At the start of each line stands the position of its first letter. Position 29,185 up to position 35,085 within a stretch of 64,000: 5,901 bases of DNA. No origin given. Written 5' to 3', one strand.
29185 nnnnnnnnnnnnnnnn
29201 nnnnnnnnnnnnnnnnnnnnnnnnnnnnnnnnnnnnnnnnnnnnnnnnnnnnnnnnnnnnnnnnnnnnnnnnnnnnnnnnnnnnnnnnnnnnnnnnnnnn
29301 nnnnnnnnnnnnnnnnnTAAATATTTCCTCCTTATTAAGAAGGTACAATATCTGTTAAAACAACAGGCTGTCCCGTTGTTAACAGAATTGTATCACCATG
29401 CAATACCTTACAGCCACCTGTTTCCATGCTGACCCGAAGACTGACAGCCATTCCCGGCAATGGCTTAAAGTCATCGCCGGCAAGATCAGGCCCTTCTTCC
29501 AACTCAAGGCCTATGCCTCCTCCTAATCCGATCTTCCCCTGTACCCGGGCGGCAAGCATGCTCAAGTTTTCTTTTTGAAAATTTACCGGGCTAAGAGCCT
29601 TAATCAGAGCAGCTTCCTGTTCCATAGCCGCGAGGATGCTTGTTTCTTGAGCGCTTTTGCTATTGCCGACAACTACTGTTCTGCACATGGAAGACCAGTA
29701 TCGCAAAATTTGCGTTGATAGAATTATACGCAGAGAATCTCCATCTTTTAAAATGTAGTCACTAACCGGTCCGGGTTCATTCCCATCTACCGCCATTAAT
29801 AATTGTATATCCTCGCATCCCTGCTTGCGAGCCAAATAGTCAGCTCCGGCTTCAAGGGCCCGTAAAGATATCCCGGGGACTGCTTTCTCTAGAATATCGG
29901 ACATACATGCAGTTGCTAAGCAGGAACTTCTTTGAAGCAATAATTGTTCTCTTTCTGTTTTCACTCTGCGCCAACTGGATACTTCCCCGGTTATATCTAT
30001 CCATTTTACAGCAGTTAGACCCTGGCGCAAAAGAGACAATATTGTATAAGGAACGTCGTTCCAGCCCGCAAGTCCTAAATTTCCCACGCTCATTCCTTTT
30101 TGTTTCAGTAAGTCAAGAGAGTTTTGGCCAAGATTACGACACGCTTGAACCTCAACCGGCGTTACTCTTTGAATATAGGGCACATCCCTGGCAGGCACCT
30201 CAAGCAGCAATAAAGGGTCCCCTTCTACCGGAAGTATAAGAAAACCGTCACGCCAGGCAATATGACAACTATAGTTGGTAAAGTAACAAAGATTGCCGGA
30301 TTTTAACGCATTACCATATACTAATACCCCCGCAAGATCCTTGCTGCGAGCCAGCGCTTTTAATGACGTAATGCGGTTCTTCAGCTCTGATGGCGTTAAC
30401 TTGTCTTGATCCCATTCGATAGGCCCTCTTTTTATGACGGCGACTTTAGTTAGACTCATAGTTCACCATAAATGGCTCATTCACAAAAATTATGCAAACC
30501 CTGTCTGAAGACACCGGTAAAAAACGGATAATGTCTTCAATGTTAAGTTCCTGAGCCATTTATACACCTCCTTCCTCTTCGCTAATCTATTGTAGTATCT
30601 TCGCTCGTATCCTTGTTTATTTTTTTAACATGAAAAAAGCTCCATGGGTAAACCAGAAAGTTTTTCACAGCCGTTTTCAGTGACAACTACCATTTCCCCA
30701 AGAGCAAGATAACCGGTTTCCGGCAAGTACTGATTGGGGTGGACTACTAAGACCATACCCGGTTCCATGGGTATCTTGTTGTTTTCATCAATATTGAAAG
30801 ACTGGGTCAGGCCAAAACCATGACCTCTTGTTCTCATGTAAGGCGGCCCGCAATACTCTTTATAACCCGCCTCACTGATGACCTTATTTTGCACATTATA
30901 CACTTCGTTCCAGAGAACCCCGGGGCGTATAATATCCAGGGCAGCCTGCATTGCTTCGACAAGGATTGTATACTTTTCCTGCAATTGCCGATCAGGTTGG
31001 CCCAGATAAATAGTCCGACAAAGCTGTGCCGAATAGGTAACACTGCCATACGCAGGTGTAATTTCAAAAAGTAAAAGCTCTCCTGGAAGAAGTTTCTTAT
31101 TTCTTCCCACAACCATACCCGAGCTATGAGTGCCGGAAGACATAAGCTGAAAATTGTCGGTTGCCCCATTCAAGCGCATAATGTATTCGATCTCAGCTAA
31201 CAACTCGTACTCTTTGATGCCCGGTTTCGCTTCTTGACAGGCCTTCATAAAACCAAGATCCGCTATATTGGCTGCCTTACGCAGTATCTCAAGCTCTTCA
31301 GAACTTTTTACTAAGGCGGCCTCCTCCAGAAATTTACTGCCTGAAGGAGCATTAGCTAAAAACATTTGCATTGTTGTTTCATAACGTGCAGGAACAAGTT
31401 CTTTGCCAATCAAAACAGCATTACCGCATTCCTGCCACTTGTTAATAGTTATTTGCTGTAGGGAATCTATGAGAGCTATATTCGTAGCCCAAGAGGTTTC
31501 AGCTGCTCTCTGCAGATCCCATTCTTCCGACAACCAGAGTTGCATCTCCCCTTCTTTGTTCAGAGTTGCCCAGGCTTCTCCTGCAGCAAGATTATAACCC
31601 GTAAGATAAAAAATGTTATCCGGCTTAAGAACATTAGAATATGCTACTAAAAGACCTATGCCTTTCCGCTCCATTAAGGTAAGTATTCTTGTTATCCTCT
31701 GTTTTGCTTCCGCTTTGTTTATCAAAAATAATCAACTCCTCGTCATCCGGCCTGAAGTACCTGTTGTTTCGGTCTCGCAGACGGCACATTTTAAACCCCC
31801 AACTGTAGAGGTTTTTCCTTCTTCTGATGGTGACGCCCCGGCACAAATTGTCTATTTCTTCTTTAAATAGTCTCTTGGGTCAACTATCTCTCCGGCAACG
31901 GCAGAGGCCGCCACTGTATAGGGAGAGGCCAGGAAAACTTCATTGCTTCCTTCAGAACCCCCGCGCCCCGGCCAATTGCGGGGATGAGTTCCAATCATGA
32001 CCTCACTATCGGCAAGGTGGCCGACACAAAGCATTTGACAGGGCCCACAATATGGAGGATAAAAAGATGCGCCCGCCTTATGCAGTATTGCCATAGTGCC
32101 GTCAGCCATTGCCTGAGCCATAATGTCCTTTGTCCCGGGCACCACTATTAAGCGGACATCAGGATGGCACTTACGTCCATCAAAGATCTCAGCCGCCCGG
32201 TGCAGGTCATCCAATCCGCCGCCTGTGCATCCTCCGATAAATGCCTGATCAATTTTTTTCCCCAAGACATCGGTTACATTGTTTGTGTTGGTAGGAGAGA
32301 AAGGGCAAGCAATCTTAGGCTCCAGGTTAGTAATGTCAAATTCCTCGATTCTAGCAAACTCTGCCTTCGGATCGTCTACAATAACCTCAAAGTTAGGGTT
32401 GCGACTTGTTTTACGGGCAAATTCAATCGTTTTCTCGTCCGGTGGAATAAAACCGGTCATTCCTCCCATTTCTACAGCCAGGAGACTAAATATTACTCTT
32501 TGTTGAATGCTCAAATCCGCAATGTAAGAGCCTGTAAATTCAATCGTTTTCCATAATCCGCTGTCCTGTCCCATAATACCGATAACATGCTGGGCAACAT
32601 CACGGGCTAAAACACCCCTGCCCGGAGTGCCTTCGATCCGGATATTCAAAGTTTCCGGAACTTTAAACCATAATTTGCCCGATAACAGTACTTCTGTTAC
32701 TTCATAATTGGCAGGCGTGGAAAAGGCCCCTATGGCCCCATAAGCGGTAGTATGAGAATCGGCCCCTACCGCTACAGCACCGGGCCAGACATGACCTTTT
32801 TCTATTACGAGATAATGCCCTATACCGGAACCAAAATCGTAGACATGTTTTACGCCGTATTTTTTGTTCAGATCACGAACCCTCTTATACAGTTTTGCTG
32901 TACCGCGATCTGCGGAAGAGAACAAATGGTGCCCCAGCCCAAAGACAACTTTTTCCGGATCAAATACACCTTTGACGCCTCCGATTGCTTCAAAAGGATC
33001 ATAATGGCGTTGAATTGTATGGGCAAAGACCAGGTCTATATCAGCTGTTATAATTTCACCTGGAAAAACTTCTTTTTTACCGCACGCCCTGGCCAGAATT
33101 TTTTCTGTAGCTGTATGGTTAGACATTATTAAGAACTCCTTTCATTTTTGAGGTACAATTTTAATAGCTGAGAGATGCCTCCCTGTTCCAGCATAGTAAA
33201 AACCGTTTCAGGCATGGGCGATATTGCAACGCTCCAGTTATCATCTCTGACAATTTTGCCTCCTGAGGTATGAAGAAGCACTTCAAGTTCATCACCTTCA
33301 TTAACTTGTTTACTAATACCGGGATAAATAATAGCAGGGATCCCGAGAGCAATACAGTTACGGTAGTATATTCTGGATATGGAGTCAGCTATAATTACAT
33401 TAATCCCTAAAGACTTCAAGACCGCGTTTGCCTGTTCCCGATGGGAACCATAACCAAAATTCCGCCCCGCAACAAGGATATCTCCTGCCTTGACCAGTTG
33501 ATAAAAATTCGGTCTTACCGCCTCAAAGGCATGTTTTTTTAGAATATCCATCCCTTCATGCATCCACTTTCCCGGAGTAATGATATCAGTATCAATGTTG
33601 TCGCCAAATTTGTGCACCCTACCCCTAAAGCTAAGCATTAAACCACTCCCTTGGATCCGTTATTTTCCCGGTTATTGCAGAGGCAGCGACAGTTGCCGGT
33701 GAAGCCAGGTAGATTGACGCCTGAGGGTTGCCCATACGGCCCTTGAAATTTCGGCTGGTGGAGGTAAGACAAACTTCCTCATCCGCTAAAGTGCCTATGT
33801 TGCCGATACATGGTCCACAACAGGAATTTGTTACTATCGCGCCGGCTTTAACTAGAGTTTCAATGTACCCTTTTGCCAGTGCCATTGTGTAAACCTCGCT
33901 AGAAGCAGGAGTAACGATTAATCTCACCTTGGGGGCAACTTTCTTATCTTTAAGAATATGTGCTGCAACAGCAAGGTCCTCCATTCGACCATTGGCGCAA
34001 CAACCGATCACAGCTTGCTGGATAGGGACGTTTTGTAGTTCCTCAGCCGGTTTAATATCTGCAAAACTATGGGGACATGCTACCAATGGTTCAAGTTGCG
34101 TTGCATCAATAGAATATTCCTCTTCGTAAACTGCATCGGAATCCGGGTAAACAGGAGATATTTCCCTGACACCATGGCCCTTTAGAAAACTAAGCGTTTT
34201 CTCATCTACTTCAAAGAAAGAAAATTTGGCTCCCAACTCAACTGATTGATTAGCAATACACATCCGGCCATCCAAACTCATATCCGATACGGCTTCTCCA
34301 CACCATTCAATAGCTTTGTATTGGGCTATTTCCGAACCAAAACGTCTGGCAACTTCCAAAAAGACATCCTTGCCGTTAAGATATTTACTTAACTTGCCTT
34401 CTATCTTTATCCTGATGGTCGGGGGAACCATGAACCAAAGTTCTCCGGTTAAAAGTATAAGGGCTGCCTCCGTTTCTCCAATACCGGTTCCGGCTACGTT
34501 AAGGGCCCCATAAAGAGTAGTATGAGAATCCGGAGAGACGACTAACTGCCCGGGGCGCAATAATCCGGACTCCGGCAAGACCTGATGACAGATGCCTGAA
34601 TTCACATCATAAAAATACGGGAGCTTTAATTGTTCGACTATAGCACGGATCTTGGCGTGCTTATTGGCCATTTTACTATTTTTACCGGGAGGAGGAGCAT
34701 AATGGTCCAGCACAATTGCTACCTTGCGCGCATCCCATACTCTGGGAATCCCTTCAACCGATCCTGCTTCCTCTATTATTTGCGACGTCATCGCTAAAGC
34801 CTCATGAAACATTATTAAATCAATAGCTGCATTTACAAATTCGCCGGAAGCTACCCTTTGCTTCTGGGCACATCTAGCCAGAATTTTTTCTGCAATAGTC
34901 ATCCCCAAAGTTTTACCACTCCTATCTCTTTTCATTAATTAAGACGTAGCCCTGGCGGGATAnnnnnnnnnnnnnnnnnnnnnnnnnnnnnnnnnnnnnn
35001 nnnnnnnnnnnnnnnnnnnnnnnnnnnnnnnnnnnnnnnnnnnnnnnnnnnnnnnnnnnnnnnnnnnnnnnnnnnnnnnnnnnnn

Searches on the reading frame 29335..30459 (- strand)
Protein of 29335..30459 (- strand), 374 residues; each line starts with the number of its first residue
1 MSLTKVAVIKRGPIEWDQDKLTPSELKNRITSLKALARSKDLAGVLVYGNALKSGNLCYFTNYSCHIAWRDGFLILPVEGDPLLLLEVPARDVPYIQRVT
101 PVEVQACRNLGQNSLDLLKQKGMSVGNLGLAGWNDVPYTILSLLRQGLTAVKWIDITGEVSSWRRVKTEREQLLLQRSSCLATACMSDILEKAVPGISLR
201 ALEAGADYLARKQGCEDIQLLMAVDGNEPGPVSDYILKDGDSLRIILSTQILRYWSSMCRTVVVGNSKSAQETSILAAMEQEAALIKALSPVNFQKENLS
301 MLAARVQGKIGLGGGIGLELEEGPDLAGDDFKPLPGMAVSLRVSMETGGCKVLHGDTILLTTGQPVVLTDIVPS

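Call 26: search_protein_families(library=pfam, proteins=[window:29335-30459:-], max_evalue=0.0001)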
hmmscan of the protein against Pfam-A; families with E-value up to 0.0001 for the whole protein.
window:29335-30459:- (374 aa): 2 families
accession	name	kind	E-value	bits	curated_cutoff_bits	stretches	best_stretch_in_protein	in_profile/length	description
PF00557.29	Peptidase_M24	-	9.2e-11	42.3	23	1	176-359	4-205/208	Metallopeptidase family M24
PF01321.24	Creatinase_N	-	2.1e-08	35.2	22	1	29-166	1-128/128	Creatinase/Prolidase N-terminal domain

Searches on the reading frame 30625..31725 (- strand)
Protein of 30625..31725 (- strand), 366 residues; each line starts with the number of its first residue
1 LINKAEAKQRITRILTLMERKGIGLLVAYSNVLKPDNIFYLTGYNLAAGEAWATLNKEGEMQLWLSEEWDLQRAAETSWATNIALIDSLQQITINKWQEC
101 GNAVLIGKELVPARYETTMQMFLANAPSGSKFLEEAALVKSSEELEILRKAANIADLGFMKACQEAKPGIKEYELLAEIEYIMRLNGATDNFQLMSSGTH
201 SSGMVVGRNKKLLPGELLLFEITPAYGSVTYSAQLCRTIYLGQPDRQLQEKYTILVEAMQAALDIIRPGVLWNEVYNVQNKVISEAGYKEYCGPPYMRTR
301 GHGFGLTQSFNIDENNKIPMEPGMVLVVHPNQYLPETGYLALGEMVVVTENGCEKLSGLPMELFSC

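Call 26: search_protein_families(library=pfam, proteins=[window:30625-31725:-], max_evalue=0.0001)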
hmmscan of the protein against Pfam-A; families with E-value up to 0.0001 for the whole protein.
window:30625-31725:- (366 aa): 2 families
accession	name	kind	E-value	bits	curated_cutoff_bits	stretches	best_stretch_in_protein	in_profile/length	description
PF00557.29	Peptidase_M24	-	2.3e-34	119.4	23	1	146-350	1-208/208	Metallopeptidase family M24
PF01321.24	Creatinase_N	-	5.4e-06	27.4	22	1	10-88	1-73/128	Creatinase/Prolidase N-terminal domain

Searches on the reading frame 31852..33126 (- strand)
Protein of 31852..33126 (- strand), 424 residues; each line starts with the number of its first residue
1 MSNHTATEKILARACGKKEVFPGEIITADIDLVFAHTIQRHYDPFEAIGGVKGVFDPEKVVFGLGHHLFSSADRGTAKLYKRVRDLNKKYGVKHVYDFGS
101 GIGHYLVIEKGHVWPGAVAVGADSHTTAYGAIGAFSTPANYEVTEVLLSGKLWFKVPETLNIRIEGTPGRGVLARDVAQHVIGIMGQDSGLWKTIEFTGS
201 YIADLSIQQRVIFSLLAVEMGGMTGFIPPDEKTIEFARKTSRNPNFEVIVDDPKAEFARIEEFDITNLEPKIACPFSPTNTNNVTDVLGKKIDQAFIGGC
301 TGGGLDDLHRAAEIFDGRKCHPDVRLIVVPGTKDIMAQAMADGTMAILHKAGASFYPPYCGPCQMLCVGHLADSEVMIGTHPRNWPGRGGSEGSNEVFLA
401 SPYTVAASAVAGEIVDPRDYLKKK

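Call 6: search_protein_families(library=pfam, proteins=[window:31852-33126:-], max_evalue=0.01)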
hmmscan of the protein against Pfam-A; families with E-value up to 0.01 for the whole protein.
window:31852-33126:- (424 aa): 2 families
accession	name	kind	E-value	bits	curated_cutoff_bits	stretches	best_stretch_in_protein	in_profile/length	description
PF00330.25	Aconitase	-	1.6e-74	252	28.7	2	77-286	84-305/463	Aconitase family (aconitate hydratase)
PF04412.18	AcnX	-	0.0032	16.7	31.5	1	299-363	297-360/400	Aconitase X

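Call 7: search_protein_families(library=ncbifam, proteins=[window:31852-33126:-], max_evalue=0.01)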
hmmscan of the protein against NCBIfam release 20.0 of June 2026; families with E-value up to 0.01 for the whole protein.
window:31852-33126:- (424 aa): 20 families
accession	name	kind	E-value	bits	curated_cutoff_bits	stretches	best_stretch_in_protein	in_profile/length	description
NF001614.1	PRK00402.1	subfamily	8.6e-125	416.7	385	1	5-418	2-415/415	aconitase/3-isopropylmalate dehydratase large subunit family protein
TIGR01343.1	hacA_fam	subfamily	7.5e-119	397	385.7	1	5-418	1-412/412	homoaconitate hydratase family protein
TIGR02086.1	IPMI_arch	subfamily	8.5e-112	373.8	410.15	1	5-419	2-411/411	3-isopropylmalate dehydratase/homoaconitate hydratase family large subunit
TIGR02083.1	LEU2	equivalog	3e-103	346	610.65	1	5-419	2-418/419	3-isopropylmalate dehydratase large subunit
NF040615.1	HacA_Meth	equivalog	2.8e-97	326.1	550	1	5-416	2-417/419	homoaconitase large subunit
NF005558.0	PRK07229.1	equivalog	1.4e-74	251.9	612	1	4-421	3-416/647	aconitate hydratase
TIGR01342.1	acon_putative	hypoth_equivalog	2.7e-66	224.1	719.15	1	5-420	1-412/655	putative aconitate hydratase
NF009116.0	PRK12466.1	subfamily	6.2e-66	222.9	531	2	75-287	81-306/472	3-isopropylmalate dehydratase large subunit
NF004016.0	PRK05478.1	subfamily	1.7e-60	204.9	510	2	82-286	86-303/468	3-isopropylmalate dehydratase large subunit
TIGR00139.1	h_aconitase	equivalog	3.8e-52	177.6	529.9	2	48-240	51-243/709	homoaconitase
TIGR00170.1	leuC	equivalog_domain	2.7e-50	171.3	560.25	2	87-247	90-256/466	3-isopropylmalate dehydratase large subunit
TIGR01340.1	aconitase_mito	equivalog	1.3e-31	109.8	825.35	1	79-414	113-472/745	aconitate hydratase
NF006690.0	PRK09238.1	equivalog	4.6e-31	107.6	782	2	245-422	645-819/852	bifunctional aconitate hydratase 2/2-methylisocitrate dehydratase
NF008503.0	PRK11413.1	equivalog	9e-31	106.6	641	2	88-286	116-313/753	hydratase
TIGR00117.1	acnB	equivalog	7.3e-23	80.3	1287.2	1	245-421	644-816/844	bifunctional aconitate hydratase 2/2-methylisocitrate dehydratase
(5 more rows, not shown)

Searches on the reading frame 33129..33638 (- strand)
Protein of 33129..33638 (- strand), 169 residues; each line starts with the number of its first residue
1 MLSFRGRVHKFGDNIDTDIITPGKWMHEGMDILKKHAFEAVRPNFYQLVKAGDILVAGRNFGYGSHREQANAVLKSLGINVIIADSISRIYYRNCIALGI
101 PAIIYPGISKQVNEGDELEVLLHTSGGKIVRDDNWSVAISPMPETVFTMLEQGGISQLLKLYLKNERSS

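Call 6: search_protein_families(library=pfam, proteins=[window:33129-33638:-], max_evalue=0.01)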
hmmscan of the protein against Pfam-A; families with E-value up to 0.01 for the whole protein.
window:33129-33638:- (169 aa): 1 family
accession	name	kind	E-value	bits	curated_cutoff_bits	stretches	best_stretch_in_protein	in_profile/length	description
PF00694.25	Aconitase_C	-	6e-13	49.7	22.8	1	51-100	73-123/131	Aconitase C-terminal domain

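Call 7: search_protein_families(library=ncbifam, proteins=[window:33129-33638:-], max_evalue=0.01)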
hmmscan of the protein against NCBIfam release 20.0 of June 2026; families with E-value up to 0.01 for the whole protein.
window:33129-33638:- (169 aa): 16 families
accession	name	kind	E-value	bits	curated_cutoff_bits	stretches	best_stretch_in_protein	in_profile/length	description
TIGR02087.1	LEUD_arch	subfamily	2e-46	157.6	108.95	1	6-160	1-155/157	LeuD/DmdB family oxidoreductase small subunit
NF040625.1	HacB2_Meth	equivalog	1.5e-40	138.3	230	1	3-165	3-159/161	homoaconitase small subunit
NF010629.0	PRK14023.1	equivalog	8.2e-37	126.6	229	1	7-162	3-157/166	homoaconitate hydratase small subunit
NF040604.2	HacB_Meth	equivalog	4.7e-36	124.1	230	1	4-156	3-154/159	homoaconitase small subunit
TIGR02084.1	leud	equivalog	1.3e-34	119.1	245.85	1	6-158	1-153/156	3-isopropylmalate dehydratase small subunit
NF002458.0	PRK01641.1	subfamily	5.7e-18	65.2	167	1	13-106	17-122/202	3-isopropylmalate dehydratase small subunit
TIGR00139.1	h_aconitase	equivalog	8e-15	54.2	529.9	1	12-112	539-642/709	homoaconitase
NF005558.0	PRK07229.1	equivalog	3.6e-13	49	612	1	9-120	476-595/647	aconitate hydratase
TIGR00171.1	leuD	equivalog_domain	9.1e-11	41.9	116.25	1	49-100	67-118/188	3-isopropylmalate dehydratase small subunit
TIGR01342.1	acon_putative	hypoth_equivalog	3.6e-10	38.7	719.15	1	10-121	476-599/655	putative aconitate hydratase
TIGR01341.1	aconitase_1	equivalog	5.8e-09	34.2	945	1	46-110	743-807/876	aconitate hydratase AcnA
NF006757.0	PRK09277.1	subfamily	2.3e-08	32.2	686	1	45-105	751-811/888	aconitate hydratase AcnA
NF009520.0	PRK12881.1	subfamily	4.3e-07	28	905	1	46-103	757-814/893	aconitate hydratase AcnA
TIGR02333.1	2met_isocit_dHY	equivalog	8.1e-05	20.7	1419.85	1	46-111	726-792/858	Fe/S-dependent 2-methylisocitrate dehydratase AcnD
TIGR01340.1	aconitase_mito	equivalog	0.0015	16.9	825.35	1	54-121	625-694/745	aconitate hydratase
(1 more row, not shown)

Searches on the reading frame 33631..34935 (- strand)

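Call 6: search_protein_families(library=pfam, proteins=[window:33631-34935:-], max_evalue=0.01)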
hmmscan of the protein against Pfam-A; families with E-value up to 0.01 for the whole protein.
window:33631-34935:- (434 aa): 2 families
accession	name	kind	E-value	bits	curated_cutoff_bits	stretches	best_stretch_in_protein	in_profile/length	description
PF00330.25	Aconitase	-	6.2e-90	302.8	28.7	2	94-290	88-296/463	Aconitase family (aconitate hydratase)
PF04412.18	AcnX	-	2.1e-05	23.9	31.5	1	304-373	290-357/400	Aconitase X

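Call 7: search_protein_families(library=ncbifam, proteins=[window:33631-34935:-], max_evalue=0.01)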
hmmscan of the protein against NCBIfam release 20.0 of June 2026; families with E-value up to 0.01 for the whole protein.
window:33631-34935:- (434 aa): 19 families
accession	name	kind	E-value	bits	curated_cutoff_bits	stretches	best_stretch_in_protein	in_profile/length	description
NF001614.1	PRK00402.1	subfamily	9.8e-152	505.4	385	1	12-429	1-415/415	aconitase/3-isopropylmalate dehydratase large subunit family protein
TIGR02086.1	IPMI_arch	subfamily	2.6e-140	467.8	410.15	1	12-430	1-411/411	3-isopropylmalate dehydratase/homoaconitate hydratase family large subunit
TIGR01343.1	hacA_fam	subfamily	1.1e-139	465.5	385.7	1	13-429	1-412/412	homoaconitate hydratase family protein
TIGR02083.1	LEU2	equivalog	2.5e-125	418.7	610.65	1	12-430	1-418/419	3-isopropylmalate dehydratase large subunit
NF040615.1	HacA_Meth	equivalog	1.6e-115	386.2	550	1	12-427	1-417/419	homoaconitase large subunit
NF005558.0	PRK07229.1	equivalog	6e-92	309.2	612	1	11-431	2-415/647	aconitate hydratase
NF009116.0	PRK12466.1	subfamily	1.5e-81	274.3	531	2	64-286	51-292/472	3-isopropylmalate dehydratase large subunit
NF004016.0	PRK05478.1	subfamily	7.3e-73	245.7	510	2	36-286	26-290/468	3-isopropylmalate dehydratase large subunit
TIGR01342.1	acon_putative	hypoth_equivalog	9.7e-72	242.1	719.15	1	85-430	67-411/655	putative aconitate hydratase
TIGR00139.1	h_aconitase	equivalog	2.9e-64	217.7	529.9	2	261-431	276-457/709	homoaconitase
TIGR00170.1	leuC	equivalog_domain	6.9e-59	199.6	560.25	2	76-254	61-246/466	3-isopropylmalate dehydratase large subunit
TIGR01340.1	aconitase_mito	equivalog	1.3e-39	136.2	825.35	1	108-425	128-472/745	aconitate hydratase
NF008503.0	PRK11413.1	equivalog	5.5e-37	127.1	641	2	302-422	349-470/753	hydratase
NF006690.0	PRK09238.1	equivalog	3.1e-33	114.8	782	2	262-433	649-819/852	bifunctional aconitate hydratase 2/2-methylisocitrate dehydratase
NF009520.0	PRK12881.1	subfamily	2.4e-31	108.3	905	2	126-256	202-331/893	aconitate hydratase AcnA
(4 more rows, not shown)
